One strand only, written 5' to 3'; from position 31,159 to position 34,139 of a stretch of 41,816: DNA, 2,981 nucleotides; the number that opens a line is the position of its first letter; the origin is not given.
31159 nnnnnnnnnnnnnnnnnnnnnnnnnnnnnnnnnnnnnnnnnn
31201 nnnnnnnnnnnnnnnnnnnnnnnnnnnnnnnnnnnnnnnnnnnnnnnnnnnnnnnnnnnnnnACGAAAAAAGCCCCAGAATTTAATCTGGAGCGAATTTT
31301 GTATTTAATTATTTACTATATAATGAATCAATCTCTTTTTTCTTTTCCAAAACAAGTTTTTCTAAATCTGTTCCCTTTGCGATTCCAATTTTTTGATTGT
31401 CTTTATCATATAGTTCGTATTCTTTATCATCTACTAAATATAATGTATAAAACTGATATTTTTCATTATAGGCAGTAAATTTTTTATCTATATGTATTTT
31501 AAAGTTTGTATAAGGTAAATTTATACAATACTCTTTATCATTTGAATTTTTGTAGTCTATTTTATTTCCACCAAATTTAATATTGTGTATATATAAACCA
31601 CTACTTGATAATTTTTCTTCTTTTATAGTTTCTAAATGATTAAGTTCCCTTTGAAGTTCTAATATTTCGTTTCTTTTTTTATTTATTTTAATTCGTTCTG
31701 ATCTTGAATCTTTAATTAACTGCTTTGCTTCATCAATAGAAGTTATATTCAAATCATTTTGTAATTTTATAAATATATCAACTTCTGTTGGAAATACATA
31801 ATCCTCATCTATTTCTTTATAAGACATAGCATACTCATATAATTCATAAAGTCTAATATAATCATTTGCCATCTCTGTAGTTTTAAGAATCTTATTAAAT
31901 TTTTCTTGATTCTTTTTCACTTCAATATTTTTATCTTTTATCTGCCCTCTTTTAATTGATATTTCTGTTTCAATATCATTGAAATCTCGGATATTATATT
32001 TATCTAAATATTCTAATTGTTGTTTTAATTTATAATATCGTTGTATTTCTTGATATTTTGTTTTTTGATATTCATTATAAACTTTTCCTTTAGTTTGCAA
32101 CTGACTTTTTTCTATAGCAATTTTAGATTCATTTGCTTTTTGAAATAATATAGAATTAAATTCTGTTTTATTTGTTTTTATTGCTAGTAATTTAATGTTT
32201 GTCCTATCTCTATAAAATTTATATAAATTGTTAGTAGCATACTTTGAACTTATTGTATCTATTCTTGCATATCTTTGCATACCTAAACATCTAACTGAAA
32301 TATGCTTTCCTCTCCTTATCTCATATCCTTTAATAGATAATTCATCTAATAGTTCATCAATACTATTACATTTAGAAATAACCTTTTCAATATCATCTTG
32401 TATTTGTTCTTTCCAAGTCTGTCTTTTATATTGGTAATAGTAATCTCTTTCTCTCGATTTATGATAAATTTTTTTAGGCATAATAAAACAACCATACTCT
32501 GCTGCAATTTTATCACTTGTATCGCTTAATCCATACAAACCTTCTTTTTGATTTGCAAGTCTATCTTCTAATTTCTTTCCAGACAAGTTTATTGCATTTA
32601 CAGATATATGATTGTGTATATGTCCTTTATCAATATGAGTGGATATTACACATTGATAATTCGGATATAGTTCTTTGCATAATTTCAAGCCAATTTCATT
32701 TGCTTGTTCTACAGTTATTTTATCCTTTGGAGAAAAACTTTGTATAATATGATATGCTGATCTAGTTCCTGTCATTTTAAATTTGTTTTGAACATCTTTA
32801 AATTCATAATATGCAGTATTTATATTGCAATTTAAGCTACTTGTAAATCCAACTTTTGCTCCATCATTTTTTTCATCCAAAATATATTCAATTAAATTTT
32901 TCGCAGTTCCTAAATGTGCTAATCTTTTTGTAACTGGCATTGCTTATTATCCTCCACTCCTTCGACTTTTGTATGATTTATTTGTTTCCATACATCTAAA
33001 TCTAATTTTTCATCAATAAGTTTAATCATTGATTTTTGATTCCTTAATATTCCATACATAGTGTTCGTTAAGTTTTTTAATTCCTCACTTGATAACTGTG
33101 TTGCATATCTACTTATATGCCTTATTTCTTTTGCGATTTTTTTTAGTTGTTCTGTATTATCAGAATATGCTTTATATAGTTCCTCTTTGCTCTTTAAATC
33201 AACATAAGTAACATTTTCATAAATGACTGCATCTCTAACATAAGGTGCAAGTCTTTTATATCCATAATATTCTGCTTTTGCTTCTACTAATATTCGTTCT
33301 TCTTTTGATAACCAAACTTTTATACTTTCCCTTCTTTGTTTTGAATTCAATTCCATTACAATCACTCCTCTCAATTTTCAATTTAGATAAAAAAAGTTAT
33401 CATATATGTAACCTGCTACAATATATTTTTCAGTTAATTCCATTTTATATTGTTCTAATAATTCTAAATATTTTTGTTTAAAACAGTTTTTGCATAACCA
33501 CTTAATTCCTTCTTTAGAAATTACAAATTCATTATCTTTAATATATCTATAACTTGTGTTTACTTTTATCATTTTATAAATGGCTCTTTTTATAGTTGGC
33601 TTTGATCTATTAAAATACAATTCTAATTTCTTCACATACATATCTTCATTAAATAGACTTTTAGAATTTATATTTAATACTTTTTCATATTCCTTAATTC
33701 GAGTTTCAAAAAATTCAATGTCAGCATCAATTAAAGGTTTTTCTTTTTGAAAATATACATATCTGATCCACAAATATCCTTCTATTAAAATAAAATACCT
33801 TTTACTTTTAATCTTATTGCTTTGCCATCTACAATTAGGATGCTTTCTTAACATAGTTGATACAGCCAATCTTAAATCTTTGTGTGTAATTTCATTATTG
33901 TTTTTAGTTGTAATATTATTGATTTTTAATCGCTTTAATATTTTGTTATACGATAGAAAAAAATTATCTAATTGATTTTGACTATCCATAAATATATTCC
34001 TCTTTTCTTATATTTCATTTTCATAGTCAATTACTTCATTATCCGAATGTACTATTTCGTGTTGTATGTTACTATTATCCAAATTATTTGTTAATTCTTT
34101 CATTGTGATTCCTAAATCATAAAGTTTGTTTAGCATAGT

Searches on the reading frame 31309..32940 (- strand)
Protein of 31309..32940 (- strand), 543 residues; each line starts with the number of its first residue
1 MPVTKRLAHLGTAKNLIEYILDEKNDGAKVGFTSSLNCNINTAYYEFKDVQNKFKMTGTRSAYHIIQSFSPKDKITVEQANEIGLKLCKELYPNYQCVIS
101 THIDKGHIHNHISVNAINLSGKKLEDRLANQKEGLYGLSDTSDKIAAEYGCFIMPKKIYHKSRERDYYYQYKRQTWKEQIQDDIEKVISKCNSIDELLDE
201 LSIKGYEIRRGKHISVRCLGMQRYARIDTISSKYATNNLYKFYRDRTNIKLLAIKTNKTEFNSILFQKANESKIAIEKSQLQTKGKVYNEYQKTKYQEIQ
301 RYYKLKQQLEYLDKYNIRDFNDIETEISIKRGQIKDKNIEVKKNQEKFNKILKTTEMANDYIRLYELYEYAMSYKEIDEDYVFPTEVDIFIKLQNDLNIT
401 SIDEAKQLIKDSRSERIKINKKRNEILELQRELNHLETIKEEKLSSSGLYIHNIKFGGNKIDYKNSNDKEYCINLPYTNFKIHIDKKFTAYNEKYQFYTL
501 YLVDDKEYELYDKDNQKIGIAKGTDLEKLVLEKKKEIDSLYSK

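Call 14: search_protein_families(library=pfam, proteins=[window:31309-32940:-], max_evalue=0.01)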
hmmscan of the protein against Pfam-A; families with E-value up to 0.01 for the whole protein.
window:31309-32940:- (543 aa): 1 family
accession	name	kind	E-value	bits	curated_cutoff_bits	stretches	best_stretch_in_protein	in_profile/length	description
PF03432.20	Relaxase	-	1.7e-32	112.9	24.6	1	19-150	1-131/132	MobA/VirD2-like, nuclease domain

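Call 29: find_related_loci(query=A2, collection=genome_contigs, flank=6000)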
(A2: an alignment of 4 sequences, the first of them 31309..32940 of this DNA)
Query A2 (543 aa) in genome_contigs; peptide patterns used: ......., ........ (x = any residue, [..] = any of these).
201 stretches matched a pattern; 13 encode a relative of the query (tblastn E <= 1e-3); 12 distinct loci.
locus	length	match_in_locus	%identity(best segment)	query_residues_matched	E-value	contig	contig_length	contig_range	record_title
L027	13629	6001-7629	96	1-543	0e+0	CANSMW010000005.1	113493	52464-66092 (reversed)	MAG TPA_asm: uncultured Clostridium sp. isolate SRR15510240_bin.42_metawrap_v1.3_MAG genome assembly, contig: NODE.152_l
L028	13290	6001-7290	97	114-543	0e+0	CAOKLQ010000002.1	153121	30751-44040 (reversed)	MAG TPA_asm: uncultured Clostridium sp. isolate SRR15604508_bin.6_metawrap_v1.3_MAG genome assembly, contig: NODE.60_len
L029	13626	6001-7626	69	1-542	0e+0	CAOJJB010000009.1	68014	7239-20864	MAG TPA_asm: uncultured Clostridium sp. isolate SRR17684636_bin.52_metawrap_v1.3_MAG genome assembly, contig: NODE.505_l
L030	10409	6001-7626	66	1-542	0e+0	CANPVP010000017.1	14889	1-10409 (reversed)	MAG: uncultured Clostridia bacterium isolate Lapin-001__bin36 genome assembly, contig: Lapin-001__NODE_3970_length_14889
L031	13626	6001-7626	67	1-542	0e+0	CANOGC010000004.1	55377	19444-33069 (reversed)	MAG TPA_asm: uncultured Clostridium sp. isolate SRR19759446_bin.70_metawrap_v1.3_MAG genome assembly, contig: NODE.779_l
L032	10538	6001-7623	65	1-541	0e+0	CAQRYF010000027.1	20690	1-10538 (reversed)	MAG TPA_asm: uncultured Clostridia bacterium isolate MGBC107719 genome assembly, contig: MGBC107719.27, whole genome sho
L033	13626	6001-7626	78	1-541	0e+0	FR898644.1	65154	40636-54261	Clostridium sp. CAG:440 genomic scaffold, scf59, whole genome shotgun sequence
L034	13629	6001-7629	67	1-543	0e+0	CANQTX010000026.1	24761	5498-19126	MAG: uncultured Clostridia bacterium isolate Lapin-008__bin86 genome assembly, contig: Lapin-008__NODE_2304_length_24761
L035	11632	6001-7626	66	1-542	0e+0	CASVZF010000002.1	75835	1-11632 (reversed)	MAG: uncultured Clostridium sp. isolate extra-SRR6032599.35_1677799355 genome assembly, contig: NODE_88_length_75835_cov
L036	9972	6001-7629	66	1-543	0e+0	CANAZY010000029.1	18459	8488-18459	MAG TPA_asm: uncultured Clostridium sp. isolate SRR16350264_bin.10_metawrap_v1.3_MAG genome assembly, contig: NODE.663_l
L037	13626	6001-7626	66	1-542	0e+0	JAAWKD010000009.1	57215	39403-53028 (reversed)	MAG: Clostridia bacterium isolate ABMPRH_45_1 SL341413_scaffold_566, whole genome shotgun sequence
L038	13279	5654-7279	66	1-542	0e+0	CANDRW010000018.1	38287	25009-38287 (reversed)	MAG TPA_asm: uncultured Clostridium sp. isolate SRR15214597_bin.43_metawrap_v1.3_MAG genome assembly, contig: NODE.719_l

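Call 47: search_protein_families(library=pfam, proteins=[L036:2764-3942:-], max_evalue=0.01)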
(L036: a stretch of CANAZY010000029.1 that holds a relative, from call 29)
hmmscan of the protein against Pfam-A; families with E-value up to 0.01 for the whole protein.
L036:2764-3942:- (392 aa): 1 family
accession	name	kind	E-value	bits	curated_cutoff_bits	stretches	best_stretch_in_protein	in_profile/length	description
PF01076.25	Mob_Pre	-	3.3e-39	135.2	25.5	1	1-204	1-195/196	Plasmid recombination enzyme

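Call 48: search_protein_families(library=ncbifam, proteins=[window:31309-32940:-], max_evalue=0.01)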
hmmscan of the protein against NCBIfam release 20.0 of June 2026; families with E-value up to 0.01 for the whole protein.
window:31309-32940:- (543 aa): 2 families
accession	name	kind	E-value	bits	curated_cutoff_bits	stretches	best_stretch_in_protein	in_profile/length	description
NF040665.1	relax_SAG1250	exception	3.3e-19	68.8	575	1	41-203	62-216/606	SAG1250 family conjugative relaxase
NF041893.1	TraI_MobP_relax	equivalog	1.2e-13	50.9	250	1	12-359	15-369/502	TraI/MobA(P) family conjugative relaxase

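Call 73: search_dna_similar(query=window:31309-32940:-, collection=plasmids, mode=protein, max_rows=25, max_evalue=1e-8)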
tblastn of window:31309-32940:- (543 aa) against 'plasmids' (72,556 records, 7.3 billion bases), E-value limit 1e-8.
Records with a match: 1282; places in all: 1322; records where one place covers at least 80% of the query: 2.
Best place of each record, by identity: <60% 1282.
By first word of the organism name: Enterococcus 694; Staphylococcus 204; Lactococcus 160; Clostridium 39; Lacticaseibacillus 34; Bacillus 27; Priestia 19; Fusobacterium 15; Lactiplantibacillus 10; Mammaliicoccus 9; and 36 more.
By predicted mobility (MOB-suite, as given by PLSDB): mobilizable 921; conjugative 257; non-mobilizable 104.
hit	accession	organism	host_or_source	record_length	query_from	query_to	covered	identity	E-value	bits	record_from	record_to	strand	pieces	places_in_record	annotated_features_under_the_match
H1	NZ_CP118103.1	Paenibacillus urinalis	Homo sapiens,blood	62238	1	450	83%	27.3%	6e-27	123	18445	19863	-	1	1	relaxase/mobilization nuclease domain-containing protein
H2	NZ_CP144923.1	Brevibacillus borstelensis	-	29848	1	437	80%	26.1%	3e-20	102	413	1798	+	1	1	relaxase/mobilization nuclease domain-containing protein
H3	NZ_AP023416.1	Vescimonas fastidiosa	Homo sapiens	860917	1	381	70%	28.3%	3e-28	127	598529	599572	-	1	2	relaxase/mobilization nuclease domain-containing protein | MobC family plasmid mobilization relaxosome protein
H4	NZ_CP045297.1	Paenibacillus brasilensis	cell culture,soil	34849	1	404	74%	26.1%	2e-26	122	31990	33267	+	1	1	relaxase/mobilization nuclease domain-containing protein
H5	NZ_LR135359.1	Enterococcus faecium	-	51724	1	328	60%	29.6%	2e-25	119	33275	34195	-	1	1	relaxase/mobilization nuclease domain-containing protein | mobC: plasmid mobilization relaxosome protein MobC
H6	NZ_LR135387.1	Enterococcus faecium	-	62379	1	328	60%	29.6%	2e-25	119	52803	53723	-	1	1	relaxase/mobilization nuclease domain-containing protein | mobC: plasmid mobilization relaxosome protein MobC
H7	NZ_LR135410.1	Enterococcus faecium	-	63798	1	328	60%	29.6%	2e-25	119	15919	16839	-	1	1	relaxase/mobilization nuclease domain-containing protein | mobC: plasmid mobilization relaxosome protein MobC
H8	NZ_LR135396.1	Enterococcus faecium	-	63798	1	328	60%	29.6%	2e-25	119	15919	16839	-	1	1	relaxase/mobilization nuclease domain-containing protein | mobC: plasmid mobilization relaxosome protein MobC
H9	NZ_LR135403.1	Enterococcus faecium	-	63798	1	328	60%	29.6%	2e-25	119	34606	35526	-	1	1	relaxase/mobilization nuclease domain-containing protein | mobC: plasmid mobilization relaxosome protein MobC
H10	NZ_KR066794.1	Enterococcus faecium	-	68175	1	328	60%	29.6%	2e-25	119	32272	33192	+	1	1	relaxase/mobilization nuclease domain-containing protein | mobC: plasmid mobilization relaxosome protein MobC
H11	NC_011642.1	Enterococcus faecalis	-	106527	1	328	60%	29.6%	2e-25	119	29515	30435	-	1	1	relaxase/mobilization nuclease domain-containing protein | mobC: plasmid mobilization relaxosome protein MobC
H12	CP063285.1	Enterococcus faecium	Homo sapiens,rectal swab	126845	1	328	60%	29.6%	2e-25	119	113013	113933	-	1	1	relaxase/mobilization nuclease domain-containing protein | mobC: plasmid mobilization relaxosome protein MobC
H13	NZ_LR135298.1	Enterococcus faecium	-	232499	1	328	60%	29.6%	2e-25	119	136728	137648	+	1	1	relaxase/mobilization nuclease domain-containing protein | mobC: plasmid mobilization relaxosome protein MobC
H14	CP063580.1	Enterococcus faecium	Homo sapiens,rectal swab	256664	1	328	60%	29.6%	2e-25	119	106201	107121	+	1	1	relaxase/mobilization nuclease domain-containing protein | mobC: plasmid mobilization relaxosome protein MobC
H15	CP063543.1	Enterococcus faecium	Homo sapiens,rectal swab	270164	1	328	60%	29.6%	2e-25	119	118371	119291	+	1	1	relaxase/mobilization nuclease domain-containing protein | mobC: plasmid mobilization relaxosome protein MobC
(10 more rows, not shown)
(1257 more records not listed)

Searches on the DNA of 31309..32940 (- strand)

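Call 80: search_rna_families(sources=[L028, L058, L055, L036, L033], threshold=gathering)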
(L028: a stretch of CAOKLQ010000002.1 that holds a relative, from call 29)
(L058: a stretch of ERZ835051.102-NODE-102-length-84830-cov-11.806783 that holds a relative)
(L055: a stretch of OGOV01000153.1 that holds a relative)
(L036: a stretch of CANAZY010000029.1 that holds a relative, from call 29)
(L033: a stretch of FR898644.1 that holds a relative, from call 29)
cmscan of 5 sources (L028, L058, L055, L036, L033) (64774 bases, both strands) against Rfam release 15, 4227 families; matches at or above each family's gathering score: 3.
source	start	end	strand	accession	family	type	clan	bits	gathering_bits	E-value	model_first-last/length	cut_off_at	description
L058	9525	9598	+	RF00005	tRNA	Gene; tRNA;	CL00001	66.5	29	2.9e-12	1-71/71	no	tRNA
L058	9343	9415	-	RF00005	tRNA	Gene; tRNA;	CL00001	66.4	29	3.1e-12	1-71/71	no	tRNA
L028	5905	6001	+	RF00029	Intron_gpII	Intron;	-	61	40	1.6e-09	1-77/77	no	Group II catalytic intron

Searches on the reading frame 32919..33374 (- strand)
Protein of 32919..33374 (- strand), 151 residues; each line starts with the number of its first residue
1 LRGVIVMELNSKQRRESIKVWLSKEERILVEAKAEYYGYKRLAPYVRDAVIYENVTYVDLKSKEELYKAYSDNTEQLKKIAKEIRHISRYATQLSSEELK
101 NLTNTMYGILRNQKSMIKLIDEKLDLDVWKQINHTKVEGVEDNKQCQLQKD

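Call 14: search_protein_families(library=pfam, proteins=[window:32919-33374:-], max_evalue=0.01)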
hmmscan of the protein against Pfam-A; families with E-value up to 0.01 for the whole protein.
window:32919-33374:- (151 aa): 2 families
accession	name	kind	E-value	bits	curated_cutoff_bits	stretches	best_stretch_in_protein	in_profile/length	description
PF21983.2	NikA-like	-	2.5e-05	24.8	27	1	13-83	2-71/72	Mobilization protein NikA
PF15595.11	Imm51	-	0.0068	16.7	29.8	0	62-89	63-90/104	Immunity protein 51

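Call 48: search_protein_families(library=ncbifam, proteins=[window:32919-33374:-], max_evalue=0.01)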
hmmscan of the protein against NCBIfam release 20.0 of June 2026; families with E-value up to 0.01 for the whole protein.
window:32919-33374:- (151 aa): 1 family
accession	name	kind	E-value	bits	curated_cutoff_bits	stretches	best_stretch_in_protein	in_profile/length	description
NF010252.0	PRK13698.1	equivalog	0.0067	15.3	274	1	59-103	217-261/323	ParB/RepB/Spo0J family plasmid partition protein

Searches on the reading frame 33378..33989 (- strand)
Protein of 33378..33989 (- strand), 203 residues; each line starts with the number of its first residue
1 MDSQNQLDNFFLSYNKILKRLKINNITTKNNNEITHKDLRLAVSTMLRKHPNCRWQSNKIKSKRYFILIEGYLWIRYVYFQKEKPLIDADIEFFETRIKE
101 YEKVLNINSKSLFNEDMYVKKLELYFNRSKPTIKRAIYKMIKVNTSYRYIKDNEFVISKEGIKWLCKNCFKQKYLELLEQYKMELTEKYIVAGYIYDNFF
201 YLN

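Call 14: search_protein_families(library=pfam, proteins=[window:33378-33989:-], max_evalue=0.01)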
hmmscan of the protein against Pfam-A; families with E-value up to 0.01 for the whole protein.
window:33378-33989:- (203 aa): 0 families

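Call 47: search_protein_families(library=pfam, proteins=[window:33378-33989:-], max_evalue=0.01)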
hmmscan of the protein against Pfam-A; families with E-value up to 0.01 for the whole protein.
window:33378-33989:- (203 aa): 0 families

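Call 48: search_protein_families(library=ncbifam, proteins=[window:33378-33989:-], max_evalue=0.01)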
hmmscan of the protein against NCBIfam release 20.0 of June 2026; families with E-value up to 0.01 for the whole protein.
window:33378-33989:- (203 aa): 0 families

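Call 62: find_homologous_proteins(query=window:33378-33989:-, max_evalue=0.001)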
Query window:33378-33989:- (203 aa): 1988 proteins with E <= 0.001 among 2082 candidates; the best 120 are listed.
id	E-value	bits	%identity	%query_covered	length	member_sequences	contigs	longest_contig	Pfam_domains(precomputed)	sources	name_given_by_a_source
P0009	9.5e-115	399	90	100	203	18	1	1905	-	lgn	-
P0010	1.1e-114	399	91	100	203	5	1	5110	-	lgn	-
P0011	1.3e-113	396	90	100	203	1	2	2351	-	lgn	-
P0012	5.5e-112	390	88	100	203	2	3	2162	-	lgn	-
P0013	6.4e-112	390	88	100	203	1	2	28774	-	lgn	-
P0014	1.5e-111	389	89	100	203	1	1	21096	-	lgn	-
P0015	2.2e-111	388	88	100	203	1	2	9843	-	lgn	-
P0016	4.6e-111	387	87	100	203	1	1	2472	-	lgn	-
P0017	1.5e-110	386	85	100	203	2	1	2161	-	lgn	-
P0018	3.5e-110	384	84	100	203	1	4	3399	-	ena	-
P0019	1.5e-109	382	84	100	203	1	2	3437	-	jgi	-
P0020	1.9e-109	382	84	100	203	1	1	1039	-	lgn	-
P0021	2.1e-109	382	84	100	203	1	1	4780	-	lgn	-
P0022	6.0e-109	380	83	100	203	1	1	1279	-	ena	-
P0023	6.3e-109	380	88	100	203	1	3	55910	-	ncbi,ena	-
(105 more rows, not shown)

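Call 71: predict_structure(alignment_id=A5)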
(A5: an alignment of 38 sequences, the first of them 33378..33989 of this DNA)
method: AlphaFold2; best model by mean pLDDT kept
length: 203 residues; sequences in the alignment: 38
mean_pLDDT: 88.4   pTM: 0.83
mean pLDDT of the five models: 88.4, 88.1, 87.9, 87.7, 87.5
residues with pLDDT >= 90: 150; 70-90: 26; 50-70: 19; < 50: 8
segments of 3 or more residues with pLDDT < 50: 1-4, 200-203
pLDDT, mean of each block of 10 residues (from residue 1): 55 89 94 94 93 77 71 95 95 96 93 95 96 98 97 97 97 96 91 65 40
secondary structure, 60 per line:
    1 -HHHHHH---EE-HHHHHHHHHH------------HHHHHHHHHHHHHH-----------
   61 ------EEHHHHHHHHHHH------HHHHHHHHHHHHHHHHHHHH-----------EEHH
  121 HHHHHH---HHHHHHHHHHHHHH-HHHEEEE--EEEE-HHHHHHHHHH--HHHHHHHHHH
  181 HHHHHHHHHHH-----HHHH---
elements in order: H2-7 H14-23 H36-49 H69-79 H86-105 H119-126 H130-143 E148-151 E154-157 H159-168 H171-191 H197-200

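Call 74: fold_search(model_id=the predicted structure, library=pdb)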
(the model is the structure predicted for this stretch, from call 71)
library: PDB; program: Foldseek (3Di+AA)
matches with E <= 10: 491; with E <= 0.001: 0
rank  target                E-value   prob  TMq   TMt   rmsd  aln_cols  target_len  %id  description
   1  5juy_A                7.4e-02  0.21  0.19  0.05  17.9       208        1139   16  Active human apoptosome with procaspase-9 (released 2016-10-19)
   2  5juy_B                7.4e-02  0.21  0.19  0.04  17.9       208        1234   16  Active human apoptosome with procaspase-9 (released 2016-10-19)
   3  4r1h_B                1.5e-01  0.41  0.18  0.29  11.8       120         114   14  GntR family transcriptional regulator from Listeria monocytogenes (released 2014-08-20)
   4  4yif_F                2.2e-01  0.54  0.23  0.32   9.8       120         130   13  Crystal structure of Rv0880 (released 2015-06-10)
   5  7kk0                  2.5e-01  0.33  0.21  0.29  13.0       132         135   14  Crystal structure of the MarR family transcriptional regulator from Variovorax paradoxus bound to Catechol (released 2021-12-01)
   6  3hsr_B                2.8e-01  0.38  0.22  0.30  12.0       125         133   12  Crystal structure of Staphylococcus aureus protein SarZ in mixed disulfide form (released 2009-07-07)
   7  7dvu                  2.8e-01  0.33  0.22  0.28   9.5       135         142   16  Crystal structure of heme sensor protein PefR in complex with heme and cyanide (released 2021-09-29)
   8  1c0w_C                3.0e-01  0.35  0.22  0.24  12.6       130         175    8  CRYSTAL STRUCTURE OF THE COBALT-ACTIVATED DIPHTHERIA TOXIN REPRESSOR-DNA COMPLEX REVEALS A METAL BINDING SH-LIKE DOMAI (released 2000-07-22)
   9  1c0w_B                3.0e-01  0.35  0.21  0.20  12.8       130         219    8  CRYSTAL STRUCTURE OF THE COBALT-ACTIVATED DIPHTHERIA TOXIN REPRESSOR-DNA COMPLEX REVEALS A METAL BINDING SH-LIKE DOMAI (released 2000-07-22)
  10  3bro_B                3.2e-01  0.28  0.21  0.27  10.0       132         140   13  Crystal structure of the transcription regulator MarR from Oenococcus oeni PSU-1 (released 2008-01-15)
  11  4q77_A                3.8e-01  0.35  0.20  0.31  10.3       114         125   12  Crystal structure of Rot, a global regulator of virulence genes in Staphylococcus aureus (released 2014-09-17)
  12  2d1h_A                4.0e-01  0.41  0.19  0.35  12.6       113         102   15  Crystal structure of ST1889 protein from thermoacidophilic archaeon Sulfolobus tokodaii (released 2006-09-05)
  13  8fkz_SM               4.0e-01  0.09  0.18  0.12  17.3       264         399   11  Human nucleolar pre-60S ribosomal subunit (State G) (released 2023-07-12)
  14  7dvt                  4.2e-01  0.28  0.21  0.27  10.3       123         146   12  Crystal structure of heme sensor protein PefR in complex with heme and carbon monoxide (released 2021-09-29)
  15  3s2w_A                4.5e-01  0.35  0.23  0.30  10.9       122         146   17  The crystal structure of a MarR transcriptional regulator from Methanosarcina mazei Go1 (released 2011-06-22)
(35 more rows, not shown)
